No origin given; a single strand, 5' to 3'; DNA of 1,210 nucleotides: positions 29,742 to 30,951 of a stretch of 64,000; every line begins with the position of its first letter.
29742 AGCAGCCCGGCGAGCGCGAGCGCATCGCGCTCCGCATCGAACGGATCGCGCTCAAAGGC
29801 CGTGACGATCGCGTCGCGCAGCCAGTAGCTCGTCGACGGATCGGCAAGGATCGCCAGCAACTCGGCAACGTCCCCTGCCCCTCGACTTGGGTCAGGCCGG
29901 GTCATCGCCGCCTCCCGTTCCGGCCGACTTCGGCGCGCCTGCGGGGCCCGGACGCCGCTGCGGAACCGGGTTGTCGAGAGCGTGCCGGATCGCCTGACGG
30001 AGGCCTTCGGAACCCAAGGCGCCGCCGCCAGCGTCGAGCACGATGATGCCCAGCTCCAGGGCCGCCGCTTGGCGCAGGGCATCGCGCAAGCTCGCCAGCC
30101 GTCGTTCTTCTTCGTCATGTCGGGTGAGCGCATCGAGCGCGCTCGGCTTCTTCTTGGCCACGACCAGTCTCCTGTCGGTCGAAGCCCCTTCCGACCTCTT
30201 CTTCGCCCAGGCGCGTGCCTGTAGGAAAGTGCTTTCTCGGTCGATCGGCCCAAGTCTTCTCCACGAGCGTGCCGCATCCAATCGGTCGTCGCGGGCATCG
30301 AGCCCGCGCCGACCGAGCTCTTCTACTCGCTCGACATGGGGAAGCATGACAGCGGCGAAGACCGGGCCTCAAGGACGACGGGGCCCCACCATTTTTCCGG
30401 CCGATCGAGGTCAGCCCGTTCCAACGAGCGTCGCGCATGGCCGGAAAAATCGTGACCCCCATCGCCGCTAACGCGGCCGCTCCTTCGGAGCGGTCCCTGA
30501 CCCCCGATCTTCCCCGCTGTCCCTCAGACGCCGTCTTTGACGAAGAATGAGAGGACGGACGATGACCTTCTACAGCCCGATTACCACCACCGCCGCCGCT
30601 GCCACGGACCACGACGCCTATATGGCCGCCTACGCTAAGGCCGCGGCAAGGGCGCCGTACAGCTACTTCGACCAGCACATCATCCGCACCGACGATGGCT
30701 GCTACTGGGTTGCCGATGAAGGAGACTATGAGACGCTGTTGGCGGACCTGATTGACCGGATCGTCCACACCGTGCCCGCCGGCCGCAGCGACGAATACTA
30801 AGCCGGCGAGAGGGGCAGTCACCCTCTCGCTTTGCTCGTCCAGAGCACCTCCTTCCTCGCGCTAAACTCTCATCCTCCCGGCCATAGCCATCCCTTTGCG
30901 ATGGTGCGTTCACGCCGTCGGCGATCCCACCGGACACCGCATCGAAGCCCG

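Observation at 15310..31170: Phage-like CI/Cro switch plus a dispersed operator: a DNA-damage-inducible conjugation regulon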

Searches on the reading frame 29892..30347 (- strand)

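Call 42: search_protein_families(library=pfam, proteins=[window:29892-30347:-], max_evalue=1)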
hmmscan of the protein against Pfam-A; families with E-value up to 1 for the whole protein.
window:29892-30347:- (151 aa): 1 family
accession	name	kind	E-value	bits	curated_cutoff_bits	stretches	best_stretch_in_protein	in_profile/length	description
PF20031.4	DUF6437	-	9.3e-23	80.4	27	1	63-124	1-62/76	Family of unknown function (DUF6437)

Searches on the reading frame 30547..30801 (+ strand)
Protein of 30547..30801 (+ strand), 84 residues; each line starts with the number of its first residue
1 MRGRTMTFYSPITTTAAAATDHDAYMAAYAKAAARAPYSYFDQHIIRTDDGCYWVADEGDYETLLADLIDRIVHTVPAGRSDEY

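Call 5: search_protein_families(library=pfam, proteins=[window:30547-30801:+], max_evalue=0.01)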
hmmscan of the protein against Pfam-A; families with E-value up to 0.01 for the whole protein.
window:30547-30801:+ (84 aa): 0 families

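Call 42: search_protein_families(library=pfam, proteins=[window:30547-30801:+], max_evalue=1)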
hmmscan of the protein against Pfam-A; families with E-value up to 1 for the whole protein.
window:30547-30801:+ (84 aa): 1 family
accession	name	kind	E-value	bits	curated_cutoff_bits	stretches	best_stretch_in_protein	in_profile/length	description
PF02129.25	Peptidase_S15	-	0.12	12.5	23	1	9-56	104-153/262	X-Pro dipeptidyl-peptidase (S15 family)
